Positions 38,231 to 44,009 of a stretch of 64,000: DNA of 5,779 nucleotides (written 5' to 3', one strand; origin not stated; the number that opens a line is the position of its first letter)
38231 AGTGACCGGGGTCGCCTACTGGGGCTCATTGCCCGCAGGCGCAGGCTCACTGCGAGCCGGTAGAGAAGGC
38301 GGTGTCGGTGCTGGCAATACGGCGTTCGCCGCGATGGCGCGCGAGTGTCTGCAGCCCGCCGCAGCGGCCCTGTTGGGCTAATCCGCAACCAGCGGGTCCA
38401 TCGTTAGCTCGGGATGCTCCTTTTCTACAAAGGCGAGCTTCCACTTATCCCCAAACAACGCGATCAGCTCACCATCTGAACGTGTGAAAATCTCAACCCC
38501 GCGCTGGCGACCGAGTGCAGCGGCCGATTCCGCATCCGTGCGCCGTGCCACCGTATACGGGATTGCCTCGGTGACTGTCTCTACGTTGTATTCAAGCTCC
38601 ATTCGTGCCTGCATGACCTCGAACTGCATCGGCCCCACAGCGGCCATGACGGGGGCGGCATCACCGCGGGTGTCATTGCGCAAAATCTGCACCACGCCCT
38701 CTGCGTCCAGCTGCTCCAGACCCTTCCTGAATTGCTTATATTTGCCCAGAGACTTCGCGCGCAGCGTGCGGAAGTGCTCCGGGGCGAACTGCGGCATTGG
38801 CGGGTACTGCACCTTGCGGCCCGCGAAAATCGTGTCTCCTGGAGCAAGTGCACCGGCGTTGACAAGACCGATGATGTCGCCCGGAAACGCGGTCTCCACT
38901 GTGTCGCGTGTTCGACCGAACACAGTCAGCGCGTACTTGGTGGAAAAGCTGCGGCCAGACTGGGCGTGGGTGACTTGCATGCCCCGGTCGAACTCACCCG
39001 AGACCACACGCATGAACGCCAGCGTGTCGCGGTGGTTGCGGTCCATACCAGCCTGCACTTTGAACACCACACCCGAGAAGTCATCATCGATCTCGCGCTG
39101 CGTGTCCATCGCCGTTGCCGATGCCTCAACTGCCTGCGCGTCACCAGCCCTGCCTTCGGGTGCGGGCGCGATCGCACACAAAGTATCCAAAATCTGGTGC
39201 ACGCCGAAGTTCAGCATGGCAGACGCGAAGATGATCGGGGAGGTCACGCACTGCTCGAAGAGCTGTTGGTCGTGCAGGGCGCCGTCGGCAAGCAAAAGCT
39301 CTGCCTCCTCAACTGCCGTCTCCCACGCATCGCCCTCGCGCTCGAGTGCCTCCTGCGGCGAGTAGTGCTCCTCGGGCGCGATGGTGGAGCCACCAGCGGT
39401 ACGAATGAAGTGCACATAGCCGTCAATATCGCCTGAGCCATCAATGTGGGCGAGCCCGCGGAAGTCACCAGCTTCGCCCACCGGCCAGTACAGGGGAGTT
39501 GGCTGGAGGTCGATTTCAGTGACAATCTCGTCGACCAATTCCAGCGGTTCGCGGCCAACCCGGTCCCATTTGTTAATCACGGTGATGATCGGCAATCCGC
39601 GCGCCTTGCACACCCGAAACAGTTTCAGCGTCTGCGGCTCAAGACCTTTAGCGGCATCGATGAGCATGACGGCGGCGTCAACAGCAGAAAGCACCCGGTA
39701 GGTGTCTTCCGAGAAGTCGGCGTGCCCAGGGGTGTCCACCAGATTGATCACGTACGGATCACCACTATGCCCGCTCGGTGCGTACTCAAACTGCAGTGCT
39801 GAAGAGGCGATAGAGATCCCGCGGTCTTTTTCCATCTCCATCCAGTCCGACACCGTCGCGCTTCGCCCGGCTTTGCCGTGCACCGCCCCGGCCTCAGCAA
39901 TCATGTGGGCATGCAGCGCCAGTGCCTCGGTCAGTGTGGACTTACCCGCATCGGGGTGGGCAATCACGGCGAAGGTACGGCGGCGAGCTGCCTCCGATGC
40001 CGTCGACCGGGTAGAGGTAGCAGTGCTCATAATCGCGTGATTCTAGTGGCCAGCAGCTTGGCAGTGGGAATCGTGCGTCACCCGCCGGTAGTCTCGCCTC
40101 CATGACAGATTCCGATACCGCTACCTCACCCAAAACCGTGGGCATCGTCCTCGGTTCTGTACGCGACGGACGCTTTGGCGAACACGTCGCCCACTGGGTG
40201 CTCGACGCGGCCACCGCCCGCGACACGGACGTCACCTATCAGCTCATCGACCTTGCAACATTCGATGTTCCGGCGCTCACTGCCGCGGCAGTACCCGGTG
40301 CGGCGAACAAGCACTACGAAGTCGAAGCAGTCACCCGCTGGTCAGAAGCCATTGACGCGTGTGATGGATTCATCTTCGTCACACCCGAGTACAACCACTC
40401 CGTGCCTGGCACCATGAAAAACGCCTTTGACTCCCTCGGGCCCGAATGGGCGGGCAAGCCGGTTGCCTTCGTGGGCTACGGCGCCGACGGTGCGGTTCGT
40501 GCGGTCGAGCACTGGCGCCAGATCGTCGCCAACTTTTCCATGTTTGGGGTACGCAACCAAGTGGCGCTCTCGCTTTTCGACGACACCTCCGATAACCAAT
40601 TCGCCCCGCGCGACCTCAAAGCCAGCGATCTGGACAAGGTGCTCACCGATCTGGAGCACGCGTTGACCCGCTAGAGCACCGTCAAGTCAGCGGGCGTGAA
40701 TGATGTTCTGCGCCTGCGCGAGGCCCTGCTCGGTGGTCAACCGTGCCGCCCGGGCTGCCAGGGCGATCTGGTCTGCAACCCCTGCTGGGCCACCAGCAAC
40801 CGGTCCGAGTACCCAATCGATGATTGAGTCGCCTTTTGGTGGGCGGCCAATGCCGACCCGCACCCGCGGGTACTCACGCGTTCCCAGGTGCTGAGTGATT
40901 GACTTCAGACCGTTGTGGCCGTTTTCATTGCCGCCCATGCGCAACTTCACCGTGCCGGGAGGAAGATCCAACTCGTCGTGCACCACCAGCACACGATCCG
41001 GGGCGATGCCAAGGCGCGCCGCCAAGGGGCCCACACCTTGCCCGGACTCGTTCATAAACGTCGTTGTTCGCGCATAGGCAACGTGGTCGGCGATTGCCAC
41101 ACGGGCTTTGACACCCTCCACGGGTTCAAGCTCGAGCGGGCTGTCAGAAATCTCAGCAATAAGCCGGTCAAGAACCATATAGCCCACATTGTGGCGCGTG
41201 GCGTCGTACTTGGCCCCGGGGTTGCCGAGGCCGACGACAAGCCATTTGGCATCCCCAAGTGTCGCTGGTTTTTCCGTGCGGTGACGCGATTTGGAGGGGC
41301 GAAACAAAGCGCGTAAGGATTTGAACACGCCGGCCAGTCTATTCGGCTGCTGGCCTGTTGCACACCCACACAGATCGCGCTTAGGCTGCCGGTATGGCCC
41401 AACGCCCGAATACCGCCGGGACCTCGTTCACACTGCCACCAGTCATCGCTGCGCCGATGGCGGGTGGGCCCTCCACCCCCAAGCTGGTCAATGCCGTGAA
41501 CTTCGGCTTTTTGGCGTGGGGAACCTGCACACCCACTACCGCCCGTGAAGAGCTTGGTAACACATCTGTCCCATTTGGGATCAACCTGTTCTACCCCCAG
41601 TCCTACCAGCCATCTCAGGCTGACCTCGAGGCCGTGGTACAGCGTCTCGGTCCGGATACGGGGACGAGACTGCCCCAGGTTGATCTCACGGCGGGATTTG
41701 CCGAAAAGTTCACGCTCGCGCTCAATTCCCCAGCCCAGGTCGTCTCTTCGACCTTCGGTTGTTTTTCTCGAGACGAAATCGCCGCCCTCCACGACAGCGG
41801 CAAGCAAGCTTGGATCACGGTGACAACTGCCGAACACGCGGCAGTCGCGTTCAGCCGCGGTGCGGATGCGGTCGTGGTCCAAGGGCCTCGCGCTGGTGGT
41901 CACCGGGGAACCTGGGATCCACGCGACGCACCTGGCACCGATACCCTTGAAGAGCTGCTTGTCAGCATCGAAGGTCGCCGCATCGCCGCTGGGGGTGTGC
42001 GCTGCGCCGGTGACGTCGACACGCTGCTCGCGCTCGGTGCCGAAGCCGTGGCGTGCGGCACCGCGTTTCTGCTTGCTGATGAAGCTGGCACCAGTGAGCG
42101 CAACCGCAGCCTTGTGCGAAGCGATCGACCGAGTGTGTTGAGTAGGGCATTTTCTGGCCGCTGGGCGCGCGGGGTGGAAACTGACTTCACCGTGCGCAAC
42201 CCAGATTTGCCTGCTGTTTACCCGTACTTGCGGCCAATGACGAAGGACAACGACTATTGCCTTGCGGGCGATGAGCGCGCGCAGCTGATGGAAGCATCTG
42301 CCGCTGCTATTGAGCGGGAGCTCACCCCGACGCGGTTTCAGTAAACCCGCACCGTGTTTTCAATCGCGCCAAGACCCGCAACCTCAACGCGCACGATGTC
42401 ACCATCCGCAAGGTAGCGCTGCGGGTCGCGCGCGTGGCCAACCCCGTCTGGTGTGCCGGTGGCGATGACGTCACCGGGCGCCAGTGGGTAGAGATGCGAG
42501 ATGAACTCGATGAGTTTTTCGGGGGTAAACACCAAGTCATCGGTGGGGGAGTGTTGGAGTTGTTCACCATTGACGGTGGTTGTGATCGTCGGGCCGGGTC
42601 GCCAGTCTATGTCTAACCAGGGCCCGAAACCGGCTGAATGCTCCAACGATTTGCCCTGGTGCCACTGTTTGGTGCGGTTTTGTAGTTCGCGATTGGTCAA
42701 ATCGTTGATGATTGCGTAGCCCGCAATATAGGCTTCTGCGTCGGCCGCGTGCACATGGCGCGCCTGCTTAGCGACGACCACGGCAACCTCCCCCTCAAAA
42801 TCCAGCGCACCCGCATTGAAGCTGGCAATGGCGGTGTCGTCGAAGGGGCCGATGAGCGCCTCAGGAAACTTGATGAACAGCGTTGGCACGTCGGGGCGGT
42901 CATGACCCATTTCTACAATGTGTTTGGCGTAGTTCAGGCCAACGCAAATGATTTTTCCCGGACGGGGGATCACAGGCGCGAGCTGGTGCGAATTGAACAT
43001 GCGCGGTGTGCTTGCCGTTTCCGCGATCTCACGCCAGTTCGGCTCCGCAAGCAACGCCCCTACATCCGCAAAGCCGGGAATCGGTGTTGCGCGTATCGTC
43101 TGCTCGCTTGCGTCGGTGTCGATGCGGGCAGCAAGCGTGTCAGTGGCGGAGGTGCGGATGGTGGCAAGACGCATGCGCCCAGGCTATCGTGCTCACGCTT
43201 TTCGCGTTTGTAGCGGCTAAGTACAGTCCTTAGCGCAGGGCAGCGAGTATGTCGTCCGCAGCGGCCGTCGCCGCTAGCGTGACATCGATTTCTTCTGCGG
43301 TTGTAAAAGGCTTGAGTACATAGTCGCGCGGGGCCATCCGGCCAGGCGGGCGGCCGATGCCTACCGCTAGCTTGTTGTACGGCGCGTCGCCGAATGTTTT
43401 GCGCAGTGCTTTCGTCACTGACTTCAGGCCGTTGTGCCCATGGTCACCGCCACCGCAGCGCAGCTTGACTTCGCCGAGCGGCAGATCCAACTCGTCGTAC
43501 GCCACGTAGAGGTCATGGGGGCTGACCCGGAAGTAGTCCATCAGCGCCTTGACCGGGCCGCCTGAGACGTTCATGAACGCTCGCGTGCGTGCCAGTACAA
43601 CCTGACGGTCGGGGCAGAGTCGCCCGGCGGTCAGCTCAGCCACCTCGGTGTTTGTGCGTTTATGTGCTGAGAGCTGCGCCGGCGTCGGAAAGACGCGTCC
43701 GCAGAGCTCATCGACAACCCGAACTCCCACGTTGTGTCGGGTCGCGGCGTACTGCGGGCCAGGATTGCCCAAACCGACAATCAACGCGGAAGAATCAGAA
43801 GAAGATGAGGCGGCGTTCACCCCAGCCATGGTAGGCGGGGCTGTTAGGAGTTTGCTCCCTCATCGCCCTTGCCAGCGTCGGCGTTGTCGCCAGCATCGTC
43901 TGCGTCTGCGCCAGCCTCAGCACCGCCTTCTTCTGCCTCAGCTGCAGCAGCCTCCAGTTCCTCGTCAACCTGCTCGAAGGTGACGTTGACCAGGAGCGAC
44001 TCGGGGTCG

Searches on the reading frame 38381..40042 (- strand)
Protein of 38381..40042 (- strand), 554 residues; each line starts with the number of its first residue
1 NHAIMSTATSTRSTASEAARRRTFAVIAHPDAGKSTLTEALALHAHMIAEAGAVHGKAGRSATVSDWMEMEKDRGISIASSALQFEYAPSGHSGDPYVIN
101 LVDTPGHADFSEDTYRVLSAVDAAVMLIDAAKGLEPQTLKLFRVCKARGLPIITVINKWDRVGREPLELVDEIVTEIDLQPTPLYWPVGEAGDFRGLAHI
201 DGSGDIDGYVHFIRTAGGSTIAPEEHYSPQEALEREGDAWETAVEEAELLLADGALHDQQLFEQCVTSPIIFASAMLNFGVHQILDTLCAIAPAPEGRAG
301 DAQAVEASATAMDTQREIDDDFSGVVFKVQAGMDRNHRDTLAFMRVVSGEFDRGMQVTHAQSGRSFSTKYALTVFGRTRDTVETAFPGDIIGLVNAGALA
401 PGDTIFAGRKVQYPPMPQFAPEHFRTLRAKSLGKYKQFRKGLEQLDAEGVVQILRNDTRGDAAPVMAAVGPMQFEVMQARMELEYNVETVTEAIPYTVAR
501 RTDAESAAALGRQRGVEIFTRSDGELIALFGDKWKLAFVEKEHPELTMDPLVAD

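Call 15: search_protein_families(library=ncbifam, proteins=[window:38381-40042:-], max_evalue=1e-8)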
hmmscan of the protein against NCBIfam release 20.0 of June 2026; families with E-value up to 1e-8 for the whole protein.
window:38381-40042:- (554 aa): 29 families (the best 25 are shown)
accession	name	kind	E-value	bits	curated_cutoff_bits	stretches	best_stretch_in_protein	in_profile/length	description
NF001964.0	PRK00741.1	equivalog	7.4e-168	559.3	473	1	13-549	4-523/529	peptide chain release factor 3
TIGR00503.1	prfC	equivalog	1.3e-146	489.1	466.95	1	16-548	6-521/527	peptide chain release factor 3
NF009381.0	PRK12740.1-5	subfamily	1.8e-59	201.8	583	1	17-505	5-487/692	elongation factor G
TIGR00484.1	EF-G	equivalog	1.4e-50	172.2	659.4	1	17-492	6-475/691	elongation factor G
NF012153.1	tet_protect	equivalog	8.9e-46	156.3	775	2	26-176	5-144/614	tetracycline resistance ribosomal protection protein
NF009891.0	PRK13351.1-1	equivalog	2.8e-41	141.9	597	1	20-509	8-481/681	elongation factor G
TIGR01393.1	lepA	equivalog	4e-36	124.5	533.9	1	21-178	3-151/595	translation elongation factor 4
NF000120.3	47473_otr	exception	1.4e-35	123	900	1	25-490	6-414/608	tetracycline resistance ribosomal protection protein Otr(A)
TIGR01394.1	TypA_BipA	equivalog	1.4e-30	106.1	757.3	1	22-173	2-140/594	translational GTPase TypA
NF058620.1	EFG2_Bacteroid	exception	3.8e-30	104.9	1000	1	22-496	10-474/717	elongation factor G2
NF033148.1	tet_protect_M_W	exception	9.8e-30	103.4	1100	1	25-170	7-141/639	TetM/TetW/TetO/TetS family tetracycline resistance ribosomal protection protein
NF009377.1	PRK12740.1-1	equivalog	3.2e-28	98.6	890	1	12-513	4-507/700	elongation factor G-like protein EF-G2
NF009379.0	PRK12740.1-3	equivalog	3.3e-27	95.4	513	1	19-512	6-473/674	elongation factor G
TIGR00231.1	small_GTP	domain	3.1e-24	85.6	42.5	1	25-163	7-126/164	GTP-binding protein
NF009892.0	PRK13351.1-3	equivalog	8.3e-24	84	640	1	22-170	4-146/623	elongation factor G-like protein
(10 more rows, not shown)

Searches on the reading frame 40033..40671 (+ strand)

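Call 15: search_protein_families(library=ncbifam, proteins=[window:40033-40671:+], max_evalue=1e-8)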
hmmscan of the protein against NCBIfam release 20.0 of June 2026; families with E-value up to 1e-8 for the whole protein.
window:40033-40671:+ (213 aa): 0 families

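Call 35: search_protein_families(library=pfam, proteins=[window:40033-40671:+], max_evalue=0.001)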
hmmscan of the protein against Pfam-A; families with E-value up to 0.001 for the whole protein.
window:40033-40671:+ (213 aa): 2 families
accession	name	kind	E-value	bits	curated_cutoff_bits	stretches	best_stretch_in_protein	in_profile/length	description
PF03358.20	FMN_red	-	4.7e-37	127.3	24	1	36-180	3-148/152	NADPH-dependent FMN reductase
PF02525.22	Flavodoxin_2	-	3.8e-09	37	27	1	36-134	3-102/198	Flavodoxin-like fold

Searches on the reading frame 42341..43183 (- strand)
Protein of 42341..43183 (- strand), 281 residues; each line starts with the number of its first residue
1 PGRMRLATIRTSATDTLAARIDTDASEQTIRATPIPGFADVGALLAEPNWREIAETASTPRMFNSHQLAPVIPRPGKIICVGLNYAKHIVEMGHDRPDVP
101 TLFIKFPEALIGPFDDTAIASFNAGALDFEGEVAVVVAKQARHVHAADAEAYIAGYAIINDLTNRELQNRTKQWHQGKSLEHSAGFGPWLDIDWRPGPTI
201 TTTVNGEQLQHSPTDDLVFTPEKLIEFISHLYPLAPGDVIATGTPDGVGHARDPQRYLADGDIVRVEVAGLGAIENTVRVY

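Call 15: search_protein_families(library=ncbifam, proteins=[window:42341-43183:-], max_evalue=1e-8)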
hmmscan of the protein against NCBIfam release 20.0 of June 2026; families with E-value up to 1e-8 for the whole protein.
window:42341-43183:- (281 aa): 6 families
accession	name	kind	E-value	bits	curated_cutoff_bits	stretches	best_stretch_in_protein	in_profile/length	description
NF053535.1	DhyDRhmHlse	equivalog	7.8e-42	143.5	500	1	57-278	52-278/284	2,4-didehydro-3-deoxy-L-rhamnonate hydrolase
TIGR02303.1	HpaG-C-term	equivalog_domain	2.2e-40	138.7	276.4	1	63-278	29-242/245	4-hydroxyphenylacetate degradation bifunctional isomerase/decarboxylase, C-terminal subunit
NF011750.0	PRK15203.1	equivalog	8.1e-31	107.2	811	1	72-277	218-421/429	4-hydroxyphenylacetate degradation bifunctional isomerase/decarboxylase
NF007967.0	PRK10691.1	equivalog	1.7e-30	106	201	1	77-251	18-199/219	fumarylacetoacetate hydrolase family protein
NF009399.0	PRK12764.1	equivalog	2.1e-24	86.4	444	1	65-270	11-211/501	fumarylacetoacetate hydrolase family protein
TIGR02305.1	HpaG-N-term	equivalog_domain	1.5e-22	80.2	228.65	1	96-278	29-205/205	4-hydroxyphenylacetate degradation bifunctional isomerase/decarboxylase, N-terminal subunit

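Call 33: search_solved_structures(query=window:42341-43183:-, max_evalue=1e-10)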
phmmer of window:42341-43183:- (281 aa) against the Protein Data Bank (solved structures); distinct sequences matched with E-value up to 1e-10: 24.
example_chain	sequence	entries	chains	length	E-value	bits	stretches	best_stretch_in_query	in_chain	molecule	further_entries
6j57_A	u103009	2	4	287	7.1e-102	343.6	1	4-277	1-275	Predicted 2-keto-4-pentenoate hydratase/2-oxohepta-3-ene-1,7-dioic acid hydratase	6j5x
1gtt_A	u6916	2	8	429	8.5e-43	149.8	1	65-277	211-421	4-HYDROXYPHENYLACETATE DEGRADATION BIFUNCTIONAL ISOMERASE/DECARBOXYLASE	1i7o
6iym_A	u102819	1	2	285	3.9e-41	144.3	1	60-279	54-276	5-oxopent-3-ene-1,2,5-tricarboxylate decarboxylase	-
8sky_A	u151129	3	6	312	8.9e-40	139.9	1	65-278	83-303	Fumarylacetoacetate hydrolase family protein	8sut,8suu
6v77_A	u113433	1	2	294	8.7e-37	130.1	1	52-274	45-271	Putative HpcE protein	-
4pfz_A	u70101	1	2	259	2e-35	125.6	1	66-278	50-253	5-carboxymethyl-2-hydroxymuconate delta-isomerase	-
2dfu_A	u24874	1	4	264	2.2e-35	125.5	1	73-269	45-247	probable 2-hydroxyhepta-2,4-diene-1,7-dioate isomerase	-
3rr6_A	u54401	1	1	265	1.3e-34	123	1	66-278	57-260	Putative uncharacterized protein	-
3qdf_A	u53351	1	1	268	1.9e-34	122.4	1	64-278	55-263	2-hydroxyhepta-2,4-diene-1,7-dioate isomerase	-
4dbf_A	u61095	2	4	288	6.7e-34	120.6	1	66-278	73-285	2-HYDROXYHEPTA-2,4-DIENE-1,7-DIOATE ISOMERASE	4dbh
8gsr_A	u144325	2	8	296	1.4e-33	119.5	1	71-273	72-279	L-2,4-diketo-3-deoxyrhamnonate hydrolase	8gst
1wzo_A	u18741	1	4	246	6.6e-31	110.8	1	74-278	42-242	HpcE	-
1nr9_A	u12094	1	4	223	9.7e-30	106.9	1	75-254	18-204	Protein YCGM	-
3r6o_A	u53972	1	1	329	8.3e-28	100.6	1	52-274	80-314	2-hydroxyhepta-2,4-diene-1, 7-dioateisomerase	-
6j5y_A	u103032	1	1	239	2.3e-24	89.3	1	76-259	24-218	FAA hydrolase family protein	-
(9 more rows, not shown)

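Call 48: find_homologous_proteins(query=window:42341-43183:-)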
Query window:42341-43183:- (281 aa): 7738 proteins with E <= 0.001 among 8000 candidates; the best 120 are listed.
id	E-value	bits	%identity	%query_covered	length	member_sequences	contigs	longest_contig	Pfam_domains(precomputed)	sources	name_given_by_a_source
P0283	7.8e-185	631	100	99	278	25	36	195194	PF01557.24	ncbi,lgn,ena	-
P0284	3.8e-158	543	85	99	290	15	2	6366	PF01557.24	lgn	-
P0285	1.4e-131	456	74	99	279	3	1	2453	PF01557.24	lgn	-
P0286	2.5e-129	449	74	99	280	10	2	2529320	PF01557.24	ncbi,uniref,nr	ncbi:Ureidoglycolate lyase [Corynebacterium glaucum]|uniref:fumarylacetoacetate hydrolase family pro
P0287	1.1e-127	443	71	99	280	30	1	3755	PF01557.24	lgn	-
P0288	1.5e-127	443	71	99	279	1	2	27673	PF01557.24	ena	-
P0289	1.6e-127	443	71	99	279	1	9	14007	PF01557.24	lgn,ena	-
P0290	1.7e-127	443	72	99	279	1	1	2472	PF01557.24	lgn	-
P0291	2.6e-127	442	72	99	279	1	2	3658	PF01557.24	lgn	-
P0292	2.8e-127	442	72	99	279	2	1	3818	PF01557.24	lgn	-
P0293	2.8e-127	442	72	99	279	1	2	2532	PF01557.24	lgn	-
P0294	2.1e-126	439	71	99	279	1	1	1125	PF01557.24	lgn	-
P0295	2.1e-126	439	71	99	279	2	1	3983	PF01557.24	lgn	-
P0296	4.5e-126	438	71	99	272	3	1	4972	PF01557.24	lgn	-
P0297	4.6e-126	438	71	99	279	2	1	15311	PF01557.24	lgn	-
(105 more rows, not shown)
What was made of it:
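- The stand-alone FAH of this window is a core Corynebacterium protein also present in C. glutamicum (call 48).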

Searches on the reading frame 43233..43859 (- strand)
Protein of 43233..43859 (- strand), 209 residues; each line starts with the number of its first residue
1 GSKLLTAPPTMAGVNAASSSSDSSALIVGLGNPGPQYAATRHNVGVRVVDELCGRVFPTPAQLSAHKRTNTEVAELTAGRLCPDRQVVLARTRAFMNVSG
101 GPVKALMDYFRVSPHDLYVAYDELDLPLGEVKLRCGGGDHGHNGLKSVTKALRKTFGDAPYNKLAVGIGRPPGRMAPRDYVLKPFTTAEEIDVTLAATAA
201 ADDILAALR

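Call 15: search_protein_families(library=ncbifam, proteins=[window:43233-43859:-], max_evalue=1e-8)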
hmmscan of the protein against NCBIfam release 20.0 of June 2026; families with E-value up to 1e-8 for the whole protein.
window:43233-43859:- (209 aa): 1 family
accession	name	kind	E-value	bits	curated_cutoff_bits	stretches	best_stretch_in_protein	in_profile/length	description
TIGR00447.2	pth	equivalog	1.5e-48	164.9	100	1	26-202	2-167/172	aminoacyl-tRNA hydrolase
